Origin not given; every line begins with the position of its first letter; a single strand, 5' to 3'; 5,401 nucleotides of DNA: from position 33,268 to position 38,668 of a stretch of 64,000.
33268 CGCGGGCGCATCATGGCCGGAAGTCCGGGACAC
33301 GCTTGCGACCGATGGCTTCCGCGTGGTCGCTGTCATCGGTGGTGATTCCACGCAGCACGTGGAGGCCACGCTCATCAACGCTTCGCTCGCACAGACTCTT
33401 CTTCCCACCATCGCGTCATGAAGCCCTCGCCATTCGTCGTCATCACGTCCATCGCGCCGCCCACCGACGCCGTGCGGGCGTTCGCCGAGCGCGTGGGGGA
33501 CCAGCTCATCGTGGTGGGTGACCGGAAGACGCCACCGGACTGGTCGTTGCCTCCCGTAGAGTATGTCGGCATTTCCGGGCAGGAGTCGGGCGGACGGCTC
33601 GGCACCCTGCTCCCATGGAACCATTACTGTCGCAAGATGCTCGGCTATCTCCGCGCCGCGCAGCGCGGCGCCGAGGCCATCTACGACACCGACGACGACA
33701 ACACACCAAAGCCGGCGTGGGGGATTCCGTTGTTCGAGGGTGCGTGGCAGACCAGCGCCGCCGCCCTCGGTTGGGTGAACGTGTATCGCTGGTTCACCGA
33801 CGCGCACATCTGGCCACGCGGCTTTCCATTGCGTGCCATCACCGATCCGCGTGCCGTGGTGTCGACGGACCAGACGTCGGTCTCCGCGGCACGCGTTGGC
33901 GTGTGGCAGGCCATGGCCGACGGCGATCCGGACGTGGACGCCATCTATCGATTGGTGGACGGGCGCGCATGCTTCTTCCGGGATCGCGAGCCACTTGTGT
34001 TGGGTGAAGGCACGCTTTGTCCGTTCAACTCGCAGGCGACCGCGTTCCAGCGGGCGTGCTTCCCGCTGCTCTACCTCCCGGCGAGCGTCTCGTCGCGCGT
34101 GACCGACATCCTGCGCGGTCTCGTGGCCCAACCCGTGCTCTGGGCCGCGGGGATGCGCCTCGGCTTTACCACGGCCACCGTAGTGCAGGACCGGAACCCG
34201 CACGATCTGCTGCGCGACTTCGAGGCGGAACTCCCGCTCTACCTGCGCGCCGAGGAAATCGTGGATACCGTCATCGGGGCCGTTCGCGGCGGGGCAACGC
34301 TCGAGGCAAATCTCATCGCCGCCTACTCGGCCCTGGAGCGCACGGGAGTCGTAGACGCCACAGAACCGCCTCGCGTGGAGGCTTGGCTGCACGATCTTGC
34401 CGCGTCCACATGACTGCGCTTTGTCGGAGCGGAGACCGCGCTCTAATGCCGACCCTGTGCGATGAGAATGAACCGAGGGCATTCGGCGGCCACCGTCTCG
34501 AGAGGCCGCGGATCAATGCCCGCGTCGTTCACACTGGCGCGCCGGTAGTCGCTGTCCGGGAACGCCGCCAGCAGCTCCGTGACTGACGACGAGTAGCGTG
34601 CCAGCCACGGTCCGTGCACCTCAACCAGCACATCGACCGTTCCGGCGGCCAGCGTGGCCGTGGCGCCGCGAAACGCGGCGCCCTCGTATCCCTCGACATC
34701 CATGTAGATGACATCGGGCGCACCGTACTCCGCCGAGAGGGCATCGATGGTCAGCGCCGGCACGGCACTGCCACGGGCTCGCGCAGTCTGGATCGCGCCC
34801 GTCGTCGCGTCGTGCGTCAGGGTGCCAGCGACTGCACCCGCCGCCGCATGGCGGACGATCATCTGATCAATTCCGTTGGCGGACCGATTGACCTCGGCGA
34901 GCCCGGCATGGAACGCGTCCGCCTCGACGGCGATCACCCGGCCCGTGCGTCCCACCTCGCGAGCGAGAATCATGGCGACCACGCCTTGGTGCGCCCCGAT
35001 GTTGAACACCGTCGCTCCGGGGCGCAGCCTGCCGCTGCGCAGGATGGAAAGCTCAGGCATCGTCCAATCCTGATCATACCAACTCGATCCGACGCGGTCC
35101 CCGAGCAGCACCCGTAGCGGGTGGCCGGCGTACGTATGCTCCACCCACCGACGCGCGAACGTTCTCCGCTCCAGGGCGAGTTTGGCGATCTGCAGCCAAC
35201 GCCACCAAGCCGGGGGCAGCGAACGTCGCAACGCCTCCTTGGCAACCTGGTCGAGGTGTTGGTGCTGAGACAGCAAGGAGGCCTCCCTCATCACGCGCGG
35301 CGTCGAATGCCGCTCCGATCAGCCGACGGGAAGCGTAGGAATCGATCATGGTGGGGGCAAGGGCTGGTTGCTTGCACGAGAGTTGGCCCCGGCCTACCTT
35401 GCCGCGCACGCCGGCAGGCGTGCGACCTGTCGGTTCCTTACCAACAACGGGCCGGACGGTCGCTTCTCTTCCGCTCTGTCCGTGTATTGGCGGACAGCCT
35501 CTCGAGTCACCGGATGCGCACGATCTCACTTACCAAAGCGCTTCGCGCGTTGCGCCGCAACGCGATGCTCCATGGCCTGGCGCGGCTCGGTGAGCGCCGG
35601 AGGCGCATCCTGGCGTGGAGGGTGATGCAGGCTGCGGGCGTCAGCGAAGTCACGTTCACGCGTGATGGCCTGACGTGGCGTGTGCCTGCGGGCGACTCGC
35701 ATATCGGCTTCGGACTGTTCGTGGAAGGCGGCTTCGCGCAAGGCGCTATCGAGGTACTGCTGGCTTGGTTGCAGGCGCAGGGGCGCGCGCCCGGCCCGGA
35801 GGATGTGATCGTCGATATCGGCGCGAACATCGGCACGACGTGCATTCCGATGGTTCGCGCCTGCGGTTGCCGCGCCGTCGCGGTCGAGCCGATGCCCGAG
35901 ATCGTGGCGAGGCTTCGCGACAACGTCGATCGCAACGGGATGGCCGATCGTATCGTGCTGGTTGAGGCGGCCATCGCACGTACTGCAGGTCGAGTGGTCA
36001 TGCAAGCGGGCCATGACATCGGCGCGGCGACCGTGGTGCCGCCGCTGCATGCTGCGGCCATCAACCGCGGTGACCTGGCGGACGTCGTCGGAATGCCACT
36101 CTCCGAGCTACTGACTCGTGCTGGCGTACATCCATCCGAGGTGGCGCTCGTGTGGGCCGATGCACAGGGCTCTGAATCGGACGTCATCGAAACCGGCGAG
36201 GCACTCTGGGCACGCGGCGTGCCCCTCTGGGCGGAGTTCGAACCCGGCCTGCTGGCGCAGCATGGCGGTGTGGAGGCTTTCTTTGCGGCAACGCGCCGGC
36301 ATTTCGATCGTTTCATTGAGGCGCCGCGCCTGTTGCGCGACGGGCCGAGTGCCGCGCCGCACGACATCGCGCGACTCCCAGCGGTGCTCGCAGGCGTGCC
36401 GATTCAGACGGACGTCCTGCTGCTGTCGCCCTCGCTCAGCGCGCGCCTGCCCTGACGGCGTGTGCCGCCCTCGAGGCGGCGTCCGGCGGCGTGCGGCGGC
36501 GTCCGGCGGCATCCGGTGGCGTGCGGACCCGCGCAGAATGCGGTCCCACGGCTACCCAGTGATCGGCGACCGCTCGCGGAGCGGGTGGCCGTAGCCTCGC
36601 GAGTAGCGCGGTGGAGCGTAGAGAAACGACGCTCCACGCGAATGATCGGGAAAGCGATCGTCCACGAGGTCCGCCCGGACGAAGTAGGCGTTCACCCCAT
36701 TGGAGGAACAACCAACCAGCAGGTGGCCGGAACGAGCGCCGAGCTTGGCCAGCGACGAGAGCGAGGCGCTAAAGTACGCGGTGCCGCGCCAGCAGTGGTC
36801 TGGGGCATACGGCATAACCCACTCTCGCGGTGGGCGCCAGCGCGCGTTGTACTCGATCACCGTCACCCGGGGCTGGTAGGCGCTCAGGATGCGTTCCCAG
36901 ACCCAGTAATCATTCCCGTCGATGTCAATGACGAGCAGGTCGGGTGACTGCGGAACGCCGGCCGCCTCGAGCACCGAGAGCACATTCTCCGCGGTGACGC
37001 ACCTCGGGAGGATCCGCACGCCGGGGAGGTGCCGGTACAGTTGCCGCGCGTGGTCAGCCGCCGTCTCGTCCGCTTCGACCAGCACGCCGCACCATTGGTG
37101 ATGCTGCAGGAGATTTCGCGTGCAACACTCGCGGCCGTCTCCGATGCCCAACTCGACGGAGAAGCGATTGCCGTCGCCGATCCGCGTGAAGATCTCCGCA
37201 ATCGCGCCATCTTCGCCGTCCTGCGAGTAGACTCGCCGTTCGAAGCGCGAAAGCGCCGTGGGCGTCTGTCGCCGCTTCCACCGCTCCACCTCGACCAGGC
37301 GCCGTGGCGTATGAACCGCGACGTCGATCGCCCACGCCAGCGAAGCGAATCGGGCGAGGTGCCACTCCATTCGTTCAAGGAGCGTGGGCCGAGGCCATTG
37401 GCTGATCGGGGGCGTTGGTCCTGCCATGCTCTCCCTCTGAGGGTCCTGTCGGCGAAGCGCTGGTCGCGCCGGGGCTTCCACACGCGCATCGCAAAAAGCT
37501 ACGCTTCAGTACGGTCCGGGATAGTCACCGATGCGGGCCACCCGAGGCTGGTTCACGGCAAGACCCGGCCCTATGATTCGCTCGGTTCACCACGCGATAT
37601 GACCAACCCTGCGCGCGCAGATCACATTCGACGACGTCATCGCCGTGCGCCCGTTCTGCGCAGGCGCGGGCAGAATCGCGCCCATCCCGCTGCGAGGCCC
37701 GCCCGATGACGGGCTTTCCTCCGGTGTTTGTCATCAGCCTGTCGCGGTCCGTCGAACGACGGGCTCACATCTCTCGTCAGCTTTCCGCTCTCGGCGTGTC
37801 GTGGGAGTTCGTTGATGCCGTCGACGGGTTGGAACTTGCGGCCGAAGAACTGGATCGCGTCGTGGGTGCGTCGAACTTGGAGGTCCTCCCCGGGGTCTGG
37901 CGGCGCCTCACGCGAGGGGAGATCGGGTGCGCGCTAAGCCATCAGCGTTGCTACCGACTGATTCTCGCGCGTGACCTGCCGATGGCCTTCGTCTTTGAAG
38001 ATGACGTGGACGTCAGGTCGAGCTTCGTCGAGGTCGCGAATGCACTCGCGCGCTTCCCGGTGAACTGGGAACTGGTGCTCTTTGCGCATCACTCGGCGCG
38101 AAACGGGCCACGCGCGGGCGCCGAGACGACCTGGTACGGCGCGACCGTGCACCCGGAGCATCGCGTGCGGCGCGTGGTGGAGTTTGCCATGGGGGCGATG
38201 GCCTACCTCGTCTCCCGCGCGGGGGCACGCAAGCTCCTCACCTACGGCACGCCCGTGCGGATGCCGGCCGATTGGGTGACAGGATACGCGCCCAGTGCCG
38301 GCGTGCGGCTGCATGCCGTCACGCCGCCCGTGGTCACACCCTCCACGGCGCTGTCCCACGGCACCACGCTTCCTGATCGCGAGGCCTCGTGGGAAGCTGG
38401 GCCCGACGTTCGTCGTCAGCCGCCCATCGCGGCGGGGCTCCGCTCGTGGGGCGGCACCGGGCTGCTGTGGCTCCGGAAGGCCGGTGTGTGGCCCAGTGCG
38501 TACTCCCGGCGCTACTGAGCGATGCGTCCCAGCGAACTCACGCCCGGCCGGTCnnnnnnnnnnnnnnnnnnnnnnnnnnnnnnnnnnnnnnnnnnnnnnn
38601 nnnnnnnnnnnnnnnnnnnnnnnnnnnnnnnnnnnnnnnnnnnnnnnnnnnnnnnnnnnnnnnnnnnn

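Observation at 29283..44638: A methylation-heavy glycan island is translationally coupled to lptF/lptG and carries an MsbA/PglK-like exporter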

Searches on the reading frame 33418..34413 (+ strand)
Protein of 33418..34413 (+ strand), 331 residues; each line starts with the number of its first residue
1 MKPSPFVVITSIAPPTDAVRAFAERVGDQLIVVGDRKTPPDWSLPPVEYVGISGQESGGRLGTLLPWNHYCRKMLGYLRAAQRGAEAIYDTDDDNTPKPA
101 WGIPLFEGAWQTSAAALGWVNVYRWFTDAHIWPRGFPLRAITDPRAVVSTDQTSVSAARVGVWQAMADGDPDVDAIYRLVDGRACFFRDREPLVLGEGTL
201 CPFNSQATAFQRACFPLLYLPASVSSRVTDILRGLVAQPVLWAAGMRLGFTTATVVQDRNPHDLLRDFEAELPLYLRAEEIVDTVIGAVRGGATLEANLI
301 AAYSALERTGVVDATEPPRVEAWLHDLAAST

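Call 6: search_protein_families(library=pfam, proteins=[window:33418-34413:+], max_evalue=0.01)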
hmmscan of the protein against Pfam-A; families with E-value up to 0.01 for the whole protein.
window:33418-34413:+ (331 aa): 1 family
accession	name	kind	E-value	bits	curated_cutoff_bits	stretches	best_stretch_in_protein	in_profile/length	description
PF03385.23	STELLO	-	3.6e-06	26.5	27.8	1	227-283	1-57/387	STELLO glycosyltransferases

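Call 9: search_protein_families(library=ncbifam, proteins=[window:33418-34413:+], max_evalue=0.001)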
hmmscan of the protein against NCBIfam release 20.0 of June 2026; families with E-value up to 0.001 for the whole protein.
window:33418-34413:+ (331 aa): 0 families

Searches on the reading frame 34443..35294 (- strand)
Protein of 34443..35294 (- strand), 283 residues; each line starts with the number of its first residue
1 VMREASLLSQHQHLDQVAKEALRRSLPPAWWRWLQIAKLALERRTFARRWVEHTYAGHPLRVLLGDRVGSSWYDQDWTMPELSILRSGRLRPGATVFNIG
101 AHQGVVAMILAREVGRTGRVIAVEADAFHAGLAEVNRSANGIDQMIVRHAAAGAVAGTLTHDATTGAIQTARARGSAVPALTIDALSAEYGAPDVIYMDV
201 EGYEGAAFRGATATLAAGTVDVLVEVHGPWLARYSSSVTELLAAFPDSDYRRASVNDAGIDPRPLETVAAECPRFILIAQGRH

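Call 6: search_protein_families(library=pfam, proteins=[window:34443-35294:-], max_evalue=0.01)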
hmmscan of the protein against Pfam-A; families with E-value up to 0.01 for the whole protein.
window:34443-35294:- (283 aa): 2 families
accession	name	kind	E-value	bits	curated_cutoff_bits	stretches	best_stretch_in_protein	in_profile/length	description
PF05050.19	Methyltransf_21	-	3.5e-12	47.2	22.7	1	98-251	1-172/173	Methyltransferase FkbM domain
PF01135.25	PCMT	-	4.5e-05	23.8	20.3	1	39-150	26-131/210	Protein-L-isoaspartate(D-aspartate) O-methyltransferase (PCMT)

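Call 9: search_protein_families(library=ncbifam, proteins=[window:34443-35294:-], max_evalue=0.001)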
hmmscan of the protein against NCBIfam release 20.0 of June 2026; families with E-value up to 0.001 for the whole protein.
window:34443-35294:- (283 aa): 5 families
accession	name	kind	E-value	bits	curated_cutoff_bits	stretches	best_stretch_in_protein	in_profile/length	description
TIGR01444.1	fkbM_fam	subfamily_domain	2.1e-19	70.4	37.7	1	95-227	1-143/143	FkbM family methyltransferase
TIGR02469.1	CbiT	equivalog_domain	2e-05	24.8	78.3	1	84-153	11-79/124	precorrin-6Y C5,15-methyltransferase (decarboxylating) subunit CbiT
TIGR04364.1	methyltran_FxLD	equivalog_domain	3.9e-05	22.9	320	1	84-155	74-145/394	methyltransferase, FxLD system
NF047649.1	MTase_UXPK_star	exception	4.5e-05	22.6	460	1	88-152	73-137/283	methyltransferase/UXPK-star double selenoprotein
NF005640.0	PRK07402.1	equivalog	0.00041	20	219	1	84-167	35-117/200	precorrin-6Y C5,15-methyltransferase subunit CbiT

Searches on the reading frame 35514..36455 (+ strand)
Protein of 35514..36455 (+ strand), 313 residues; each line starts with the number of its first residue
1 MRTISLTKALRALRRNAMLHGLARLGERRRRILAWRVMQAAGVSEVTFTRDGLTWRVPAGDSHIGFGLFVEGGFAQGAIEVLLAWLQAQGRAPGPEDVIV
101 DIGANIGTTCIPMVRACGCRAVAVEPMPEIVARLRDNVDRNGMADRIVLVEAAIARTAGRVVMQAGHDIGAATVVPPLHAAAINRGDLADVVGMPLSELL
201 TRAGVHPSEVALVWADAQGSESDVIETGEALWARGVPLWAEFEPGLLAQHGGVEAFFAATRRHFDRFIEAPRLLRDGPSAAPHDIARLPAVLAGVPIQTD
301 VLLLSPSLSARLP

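Call 7: search_protein_families(library=pfam, proteins=[window:35514-36455:+], max_evalue=0.01)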
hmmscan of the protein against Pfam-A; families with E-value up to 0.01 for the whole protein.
window:35514-36455:+ (313 aa): 5 families
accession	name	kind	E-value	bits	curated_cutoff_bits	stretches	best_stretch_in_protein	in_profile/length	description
PF05050.19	Methyltransf_21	-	4.4e-09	37.1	22.7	1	101-234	1-138/173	Methyltransferase FkbM domain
PF02475.24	TRM5-TYW2_MTfase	-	0.001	19.5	28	1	95-164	36-111/164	TRM5/TYW2 methyltransferase domain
PF13489.12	Methyltransf_23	-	0.0021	18.3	27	1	84-140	11-66/164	Methyltransferase domain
PF13649.12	Methyltransf_25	-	0.0051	17.9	27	0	99-155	1-56/97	Methyltransferase domain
PF05575.17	V_cholerae_RfbT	-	0.0054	16.5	27.9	1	98-163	82-148/286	Vibrio cholerae RfbT protein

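Call 10: search_protein_families(library=ncbifam, proteins=[window:35514-36455:+], max_evalue=0.001)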
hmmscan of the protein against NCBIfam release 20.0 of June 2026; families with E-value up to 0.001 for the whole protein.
window:35514-36455:+ (313 aa): 4 families
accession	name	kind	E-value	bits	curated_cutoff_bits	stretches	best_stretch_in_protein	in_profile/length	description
TIGR01444.1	fkbM_fam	subfamily_domain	4.8e-20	72.5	37.7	1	98-233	1-132/143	FkbM family methyltransferase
TIGR02469.1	CbiT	equivalog_domain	3.8e-06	27.2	78.3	1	93-155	17-79/124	precorrin-6Y C5,15-methyltransferase (decarboxylating) subunit CbiT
NF041081.1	prot_lys_mtase_Arch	equivalog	0.00014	22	200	1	94-152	8-67/142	protein-lysine N-methyltransferase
NF047823.1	tRNAwyosTaw2Pyroc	equivalog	0.00025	20.6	550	1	94-148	124-178/277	tRNA(Phe) (4-demethylwyosine(37)-C(7)) aminocarboxypropyltransferase Taw2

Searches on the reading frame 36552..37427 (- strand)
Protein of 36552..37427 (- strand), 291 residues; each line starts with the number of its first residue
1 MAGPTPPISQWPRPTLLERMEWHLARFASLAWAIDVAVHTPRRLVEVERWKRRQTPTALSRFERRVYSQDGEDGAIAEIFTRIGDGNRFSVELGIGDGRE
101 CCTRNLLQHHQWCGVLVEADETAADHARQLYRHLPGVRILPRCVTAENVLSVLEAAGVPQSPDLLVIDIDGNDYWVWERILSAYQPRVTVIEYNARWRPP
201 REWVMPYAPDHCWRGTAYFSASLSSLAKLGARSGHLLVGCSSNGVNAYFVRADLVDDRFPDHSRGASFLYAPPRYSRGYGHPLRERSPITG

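Call 7: search_protein_families(library=pfam, proteins=[window:36552-37427:-], max_evalue=0.01)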
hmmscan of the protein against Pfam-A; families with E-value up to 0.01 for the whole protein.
window:36552-37427:- (291 aa): 2 families
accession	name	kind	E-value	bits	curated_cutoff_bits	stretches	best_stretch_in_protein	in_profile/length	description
PF05050.19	Methyltransf_21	-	0.00054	20.6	22.7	1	92-197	48-152/173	Methyltransferase FkbM domain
PF05768.20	Glrx-like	-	0.0098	16.6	26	0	143-195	10-57/77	Glutaredoxin-like domain (DUF836)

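Call 10: search_protein_families(library=ncbifam, proteins=[window:36552-37427:-], max_evalue=0.001)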
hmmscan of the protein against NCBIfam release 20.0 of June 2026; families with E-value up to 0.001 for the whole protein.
window:36552-37427:- (291 aa): 0 families

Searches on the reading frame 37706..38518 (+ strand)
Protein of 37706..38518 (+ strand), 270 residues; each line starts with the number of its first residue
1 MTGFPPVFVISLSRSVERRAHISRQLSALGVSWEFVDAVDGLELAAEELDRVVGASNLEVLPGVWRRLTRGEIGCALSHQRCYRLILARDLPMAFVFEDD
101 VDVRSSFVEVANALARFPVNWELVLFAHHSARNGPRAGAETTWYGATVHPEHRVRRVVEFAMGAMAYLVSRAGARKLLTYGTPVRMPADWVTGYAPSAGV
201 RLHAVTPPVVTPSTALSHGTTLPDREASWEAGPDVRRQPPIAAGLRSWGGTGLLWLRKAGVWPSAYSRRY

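Call 7: search_protein_families(library=pfam, proteins=[window:37706-38518:+], max_evalue=0.01)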
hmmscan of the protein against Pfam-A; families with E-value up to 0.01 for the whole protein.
window:37706-38518:+ (270 aa): 2 families
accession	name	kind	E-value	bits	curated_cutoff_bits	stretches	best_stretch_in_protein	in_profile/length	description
PF01755.23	Glyco_transf_25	-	2.7e-30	106.2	24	1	5-191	2-198/199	Glycosyltransferase family 25 (LPS biosynthesis protein)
PF12419.13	DUF3670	-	0.0022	18.1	27.6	0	171-209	18-55/136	SNF2 Helicase protein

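Call 10: search_protein_families(library=ncbifam, proteins=[window:37706-38518:+], max_evalue=0.001)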
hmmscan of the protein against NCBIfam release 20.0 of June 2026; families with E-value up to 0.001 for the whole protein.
window:37706-38518:+ (270 aa): 0 families
